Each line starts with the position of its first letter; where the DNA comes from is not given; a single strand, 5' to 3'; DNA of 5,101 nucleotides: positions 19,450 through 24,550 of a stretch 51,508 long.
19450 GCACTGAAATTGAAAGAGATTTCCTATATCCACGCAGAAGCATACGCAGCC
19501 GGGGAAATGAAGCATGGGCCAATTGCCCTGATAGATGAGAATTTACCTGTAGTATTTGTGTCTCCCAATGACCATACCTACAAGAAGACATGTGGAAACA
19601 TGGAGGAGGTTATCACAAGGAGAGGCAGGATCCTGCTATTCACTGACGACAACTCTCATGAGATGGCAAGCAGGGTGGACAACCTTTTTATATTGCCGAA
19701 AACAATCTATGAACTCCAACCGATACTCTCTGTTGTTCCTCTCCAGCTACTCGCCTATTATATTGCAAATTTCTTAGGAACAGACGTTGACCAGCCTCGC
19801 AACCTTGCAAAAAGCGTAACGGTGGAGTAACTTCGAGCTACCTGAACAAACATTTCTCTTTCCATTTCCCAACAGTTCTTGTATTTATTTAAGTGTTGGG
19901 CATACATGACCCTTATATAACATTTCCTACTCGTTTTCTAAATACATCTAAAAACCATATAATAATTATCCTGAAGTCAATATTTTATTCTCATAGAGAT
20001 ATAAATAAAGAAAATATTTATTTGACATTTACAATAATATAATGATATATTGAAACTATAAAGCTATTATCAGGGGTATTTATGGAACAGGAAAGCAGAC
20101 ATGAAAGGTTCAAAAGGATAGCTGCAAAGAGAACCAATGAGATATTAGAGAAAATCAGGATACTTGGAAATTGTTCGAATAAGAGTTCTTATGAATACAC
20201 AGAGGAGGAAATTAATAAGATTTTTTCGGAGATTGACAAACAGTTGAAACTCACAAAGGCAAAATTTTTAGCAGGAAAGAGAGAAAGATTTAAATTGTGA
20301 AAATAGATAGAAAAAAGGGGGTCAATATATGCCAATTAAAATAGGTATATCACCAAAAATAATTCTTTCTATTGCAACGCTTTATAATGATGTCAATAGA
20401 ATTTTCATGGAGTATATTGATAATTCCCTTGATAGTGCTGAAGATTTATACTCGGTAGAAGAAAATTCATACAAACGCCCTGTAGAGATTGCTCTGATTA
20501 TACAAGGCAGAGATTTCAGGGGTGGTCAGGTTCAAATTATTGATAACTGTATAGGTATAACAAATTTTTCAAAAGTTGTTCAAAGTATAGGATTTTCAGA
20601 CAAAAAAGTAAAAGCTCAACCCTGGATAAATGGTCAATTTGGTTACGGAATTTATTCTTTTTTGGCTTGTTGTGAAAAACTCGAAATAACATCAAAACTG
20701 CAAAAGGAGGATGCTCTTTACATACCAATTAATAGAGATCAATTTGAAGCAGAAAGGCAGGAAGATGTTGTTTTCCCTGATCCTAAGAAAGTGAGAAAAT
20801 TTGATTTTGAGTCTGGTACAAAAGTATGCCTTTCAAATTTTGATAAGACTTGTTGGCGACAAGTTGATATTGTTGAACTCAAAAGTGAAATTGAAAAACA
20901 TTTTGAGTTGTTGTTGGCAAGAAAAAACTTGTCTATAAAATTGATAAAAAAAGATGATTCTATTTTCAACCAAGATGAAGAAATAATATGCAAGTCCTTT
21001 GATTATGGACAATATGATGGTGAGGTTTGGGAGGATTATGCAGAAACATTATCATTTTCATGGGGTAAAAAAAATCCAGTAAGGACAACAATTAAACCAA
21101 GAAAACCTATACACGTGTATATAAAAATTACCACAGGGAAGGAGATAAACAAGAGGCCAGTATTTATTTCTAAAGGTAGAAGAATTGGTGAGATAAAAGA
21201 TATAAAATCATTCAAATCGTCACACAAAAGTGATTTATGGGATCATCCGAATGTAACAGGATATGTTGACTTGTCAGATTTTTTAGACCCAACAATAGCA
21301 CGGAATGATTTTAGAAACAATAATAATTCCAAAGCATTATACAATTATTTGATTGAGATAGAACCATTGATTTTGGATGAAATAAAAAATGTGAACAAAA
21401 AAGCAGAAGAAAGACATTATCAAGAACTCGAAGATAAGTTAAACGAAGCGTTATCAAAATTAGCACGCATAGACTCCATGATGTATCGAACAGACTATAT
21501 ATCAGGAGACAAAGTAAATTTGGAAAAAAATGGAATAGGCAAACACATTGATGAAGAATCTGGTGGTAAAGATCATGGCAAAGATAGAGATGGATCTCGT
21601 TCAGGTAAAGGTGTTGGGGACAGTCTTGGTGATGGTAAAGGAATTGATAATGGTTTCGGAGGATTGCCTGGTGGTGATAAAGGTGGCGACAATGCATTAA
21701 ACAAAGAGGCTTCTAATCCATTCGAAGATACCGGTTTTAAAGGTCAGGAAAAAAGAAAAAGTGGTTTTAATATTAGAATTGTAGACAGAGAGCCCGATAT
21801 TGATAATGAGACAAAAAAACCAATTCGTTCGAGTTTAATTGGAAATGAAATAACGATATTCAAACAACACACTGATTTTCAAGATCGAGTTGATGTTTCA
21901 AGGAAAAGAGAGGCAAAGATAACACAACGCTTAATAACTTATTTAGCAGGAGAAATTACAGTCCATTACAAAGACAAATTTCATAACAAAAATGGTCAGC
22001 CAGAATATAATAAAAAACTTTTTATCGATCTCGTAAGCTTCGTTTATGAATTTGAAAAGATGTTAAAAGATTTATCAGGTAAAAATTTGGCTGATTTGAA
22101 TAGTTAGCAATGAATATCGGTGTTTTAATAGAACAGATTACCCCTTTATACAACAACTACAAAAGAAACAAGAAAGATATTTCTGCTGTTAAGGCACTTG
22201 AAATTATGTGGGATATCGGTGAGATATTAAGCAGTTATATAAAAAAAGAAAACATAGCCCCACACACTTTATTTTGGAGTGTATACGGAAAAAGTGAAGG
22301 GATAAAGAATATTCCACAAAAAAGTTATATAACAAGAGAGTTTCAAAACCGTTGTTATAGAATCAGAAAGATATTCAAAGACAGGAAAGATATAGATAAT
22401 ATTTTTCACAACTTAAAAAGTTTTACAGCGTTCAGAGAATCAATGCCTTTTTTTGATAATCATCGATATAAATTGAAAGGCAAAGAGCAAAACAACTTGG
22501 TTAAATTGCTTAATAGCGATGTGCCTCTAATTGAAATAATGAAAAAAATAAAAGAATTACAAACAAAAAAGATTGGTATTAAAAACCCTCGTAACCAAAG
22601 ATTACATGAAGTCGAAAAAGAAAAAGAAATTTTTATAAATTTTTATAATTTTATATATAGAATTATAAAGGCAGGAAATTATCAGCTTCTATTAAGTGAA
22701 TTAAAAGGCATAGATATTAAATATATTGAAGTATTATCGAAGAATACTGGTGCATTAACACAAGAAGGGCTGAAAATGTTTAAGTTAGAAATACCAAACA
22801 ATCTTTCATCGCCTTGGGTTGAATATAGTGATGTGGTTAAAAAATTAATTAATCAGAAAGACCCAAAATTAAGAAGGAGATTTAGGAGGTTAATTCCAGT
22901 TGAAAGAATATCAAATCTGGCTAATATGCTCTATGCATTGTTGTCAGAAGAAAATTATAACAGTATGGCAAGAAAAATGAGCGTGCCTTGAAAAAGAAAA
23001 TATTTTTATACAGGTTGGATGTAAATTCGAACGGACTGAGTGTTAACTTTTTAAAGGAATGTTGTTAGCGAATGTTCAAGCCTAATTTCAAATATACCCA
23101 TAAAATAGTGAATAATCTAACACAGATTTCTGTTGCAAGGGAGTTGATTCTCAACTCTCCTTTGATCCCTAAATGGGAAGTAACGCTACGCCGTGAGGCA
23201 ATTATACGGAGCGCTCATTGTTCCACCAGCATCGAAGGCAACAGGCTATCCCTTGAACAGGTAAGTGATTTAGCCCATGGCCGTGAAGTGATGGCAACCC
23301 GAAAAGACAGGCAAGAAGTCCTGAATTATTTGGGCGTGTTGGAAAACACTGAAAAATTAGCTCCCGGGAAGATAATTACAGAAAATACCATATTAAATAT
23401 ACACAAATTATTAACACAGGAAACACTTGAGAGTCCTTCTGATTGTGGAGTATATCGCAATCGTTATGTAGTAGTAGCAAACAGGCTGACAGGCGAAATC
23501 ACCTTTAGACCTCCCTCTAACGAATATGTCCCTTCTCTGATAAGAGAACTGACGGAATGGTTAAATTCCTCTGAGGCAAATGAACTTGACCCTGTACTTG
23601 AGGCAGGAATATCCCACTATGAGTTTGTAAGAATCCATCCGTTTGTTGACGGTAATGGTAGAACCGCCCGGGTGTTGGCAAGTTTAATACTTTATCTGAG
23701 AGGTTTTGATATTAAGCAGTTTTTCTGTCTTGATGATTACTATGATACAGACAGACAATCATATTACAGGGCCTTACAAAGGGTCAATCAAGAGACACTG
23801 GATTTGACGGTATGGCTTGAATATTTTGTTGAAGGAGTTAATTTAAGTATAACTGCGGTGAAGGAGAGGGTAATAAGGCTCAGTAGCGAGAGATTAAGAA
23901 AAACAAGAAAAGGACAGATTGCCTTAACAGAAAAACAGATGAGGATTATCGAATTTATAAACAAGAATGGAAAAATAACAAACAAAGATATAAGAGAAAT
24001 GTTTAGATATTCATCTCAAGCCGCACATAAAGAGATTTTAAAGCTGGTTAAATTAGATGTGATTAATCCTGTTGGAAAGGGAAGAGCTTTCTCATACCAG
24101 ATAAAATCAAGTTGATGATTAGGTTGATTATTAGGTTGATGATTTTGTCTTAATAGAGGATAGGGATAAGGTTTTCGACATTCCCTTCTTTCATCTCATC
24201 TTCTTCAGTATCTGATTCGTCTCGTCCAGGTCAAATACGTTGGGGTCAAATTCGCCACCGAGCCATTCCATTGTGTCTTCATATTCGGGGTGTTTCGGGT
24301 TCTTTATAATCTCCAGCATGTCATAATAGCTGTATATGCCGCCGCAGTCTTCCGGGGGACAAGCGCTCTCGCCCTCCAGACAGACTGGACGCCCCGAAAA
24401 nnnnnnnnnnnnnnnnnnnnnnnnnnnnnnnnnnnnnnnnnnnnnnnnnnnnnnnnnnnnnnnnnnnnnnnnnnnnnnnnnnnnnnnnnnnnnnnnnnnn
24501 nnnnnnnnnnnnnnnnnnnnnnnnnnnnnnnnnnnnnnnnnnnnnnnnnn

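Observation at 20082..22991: AT-rich three-gene cassette built around a MORC/GHKL-type ATPase: candidate undescribed conflict/defence system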

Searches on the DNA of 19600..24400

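Call 112: search_rna_families(source=window, start=19600, end=24400, threshold=evalue, max_evalue=0.1)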
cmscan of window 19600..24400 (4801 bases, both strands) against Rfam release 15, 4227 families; matches with E-value up to 0.1: 0.
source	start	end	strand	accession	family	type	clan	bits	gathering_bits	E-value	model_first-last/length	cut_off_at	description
